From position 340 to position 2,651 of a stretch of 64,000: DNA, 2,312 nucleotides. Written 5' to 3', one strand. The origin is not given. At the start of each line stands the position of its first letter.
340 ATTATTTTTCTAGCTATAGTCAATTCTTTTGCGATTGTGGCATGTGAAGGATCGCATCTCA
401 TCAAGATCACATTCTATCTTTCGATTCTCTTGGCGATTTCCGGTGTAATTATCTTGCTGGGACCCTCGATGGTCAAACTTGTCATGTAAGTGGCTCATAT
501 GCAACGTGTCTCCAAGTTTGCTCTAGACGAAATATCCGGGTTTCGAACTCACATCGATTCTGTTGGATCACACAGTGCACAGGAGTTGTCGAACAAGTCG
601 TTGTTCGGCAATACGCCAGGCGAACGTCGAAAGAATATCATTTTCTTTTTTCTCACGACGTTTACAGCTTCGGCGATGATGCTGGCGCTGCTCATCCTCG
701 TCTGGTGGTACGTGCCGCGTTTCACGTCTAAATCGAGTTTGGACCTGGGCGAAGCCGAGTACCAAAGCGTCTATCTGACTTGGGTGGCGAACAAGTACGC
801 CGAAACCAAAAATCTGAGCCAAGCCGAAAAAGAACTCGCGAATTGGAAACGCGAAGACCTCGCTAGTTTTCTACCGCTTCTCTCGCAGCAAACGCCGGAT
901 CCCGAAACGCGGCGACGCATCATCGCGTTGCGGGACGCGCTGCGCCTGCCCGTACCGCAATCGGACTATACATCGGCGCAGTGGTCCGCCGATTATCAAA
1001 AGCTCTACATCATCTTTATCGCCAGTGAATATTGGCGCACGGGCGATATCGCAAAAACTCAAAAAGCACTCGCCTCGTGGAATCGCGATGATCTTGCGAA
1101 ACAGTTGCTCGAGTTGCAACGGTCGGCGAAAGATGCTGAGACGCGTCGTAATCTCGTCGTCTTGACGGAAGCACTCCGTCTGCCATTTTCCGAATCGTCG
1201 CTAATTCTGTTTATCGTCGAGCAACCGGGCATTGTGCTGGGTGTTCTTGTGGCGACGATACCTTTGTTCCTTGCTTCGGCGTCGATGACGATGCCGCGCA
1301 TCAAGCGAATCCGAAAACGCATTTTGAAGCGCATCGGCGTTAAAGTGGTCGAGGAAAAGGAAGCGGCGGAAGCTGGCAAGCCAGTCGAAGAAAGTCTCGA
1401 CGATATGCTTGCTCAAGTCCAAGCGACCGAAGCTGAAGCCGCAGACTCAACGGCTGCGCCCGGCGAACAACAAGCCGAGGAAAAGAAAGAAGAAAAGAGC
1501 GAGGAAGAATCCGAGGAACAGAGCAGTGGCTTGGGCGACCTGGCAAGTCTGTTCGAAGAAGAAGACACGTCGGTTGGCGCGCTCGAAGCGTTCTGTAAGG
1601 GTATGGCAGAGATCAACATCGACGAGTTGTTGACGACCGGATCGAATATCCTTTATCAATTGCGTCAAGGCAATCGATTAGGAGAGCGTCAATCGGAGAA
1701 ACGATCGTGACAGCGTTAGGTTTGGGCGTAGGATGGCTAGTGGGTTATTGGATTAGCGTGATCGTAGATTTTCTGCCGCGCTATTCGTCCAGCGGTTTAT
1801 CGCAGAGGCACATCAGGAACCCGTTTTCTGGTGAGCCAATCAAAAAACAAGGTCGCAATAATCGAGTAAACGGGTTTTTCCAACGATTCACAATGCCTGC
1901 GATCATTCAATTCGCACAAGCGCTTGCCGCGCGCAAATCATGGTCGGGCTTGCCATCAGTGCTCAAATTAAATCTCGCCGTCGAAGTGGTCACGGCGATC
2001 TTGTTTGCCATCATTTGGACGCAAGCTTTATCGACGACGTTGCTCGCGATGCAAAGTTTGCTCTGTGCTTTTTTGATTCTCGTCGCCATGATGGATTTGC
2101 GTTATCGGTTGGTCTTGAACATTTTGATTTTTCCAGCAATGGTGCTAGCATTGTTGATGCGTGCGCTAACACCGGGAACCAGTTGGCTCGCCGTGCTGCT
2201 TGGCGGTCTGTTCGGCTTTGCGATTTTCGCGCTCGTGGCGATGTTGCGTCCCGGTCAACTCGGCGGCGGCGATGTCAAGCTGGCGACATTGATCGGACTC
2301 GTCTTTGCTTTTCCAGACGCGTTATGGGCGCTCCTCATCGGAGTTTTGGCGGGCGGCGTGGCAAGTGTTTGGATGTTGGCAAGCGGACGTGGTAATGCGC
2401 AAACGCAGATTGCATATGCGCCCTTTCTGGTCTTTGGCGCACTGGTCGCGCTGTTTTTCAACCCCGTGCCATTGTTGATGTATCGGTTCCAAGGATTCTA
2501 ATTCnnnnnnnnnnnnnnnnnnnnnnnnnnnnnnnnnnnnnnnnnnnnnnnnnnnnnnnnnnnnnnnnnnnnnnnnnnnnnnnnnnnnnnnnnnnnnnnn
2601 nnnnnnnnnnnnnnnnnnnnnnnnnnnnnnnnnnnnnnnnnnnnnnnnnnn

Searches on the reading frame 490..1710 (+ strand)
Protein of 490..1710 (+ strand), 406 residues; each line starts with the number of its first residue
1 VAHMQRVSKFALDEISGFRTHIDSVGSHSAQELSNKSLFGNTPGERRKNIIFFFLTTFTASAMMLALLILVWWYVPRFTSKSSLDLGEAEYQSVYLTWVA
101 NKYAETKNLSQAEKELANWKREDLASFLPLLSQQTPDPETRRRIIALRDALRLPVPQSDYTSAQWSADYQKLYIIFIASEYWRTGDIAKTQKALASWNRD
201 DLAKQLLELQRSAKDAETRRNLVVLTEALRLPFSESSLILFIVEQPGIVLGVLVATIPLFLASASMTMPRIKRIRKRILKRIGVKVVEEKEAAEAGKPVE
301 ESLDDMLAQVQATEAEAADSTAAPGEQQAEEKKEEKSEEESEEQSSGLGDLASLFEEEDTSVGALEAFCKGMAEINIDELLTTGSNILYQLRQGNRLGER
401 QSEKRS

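Call 71: search_protein_families(library=pfam, proteins=[window:490-1710:+], max_evalue=0.00001)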
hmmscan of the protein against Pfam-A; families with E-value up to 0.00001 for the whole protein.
window:490-1710:+ (406 aa): 1 family
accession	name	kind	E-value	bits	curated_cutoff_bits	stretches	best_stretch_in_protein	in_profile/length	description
PF00428.24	Ribosomal_60s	-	5.5e-06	27.3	28.1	0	276-347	8-84/88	60s Acidic ribosomal protein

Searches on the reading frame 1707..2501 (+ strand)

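Call 72: search_protein_families(library=pfam, proteins=[window:1707-2501:+], max_evalue=0.00001)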
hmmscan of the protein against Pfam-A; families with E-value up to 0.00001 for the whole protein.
window:1707-2501:+ (264 aa): 1 family
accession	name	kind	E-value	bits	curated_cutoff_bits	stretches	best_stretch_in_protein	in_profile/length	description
PF01478.23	Peptidase_A24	-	1.9e-14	54.4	26.5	1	118-220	2-103/104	Type IV leader peptidase family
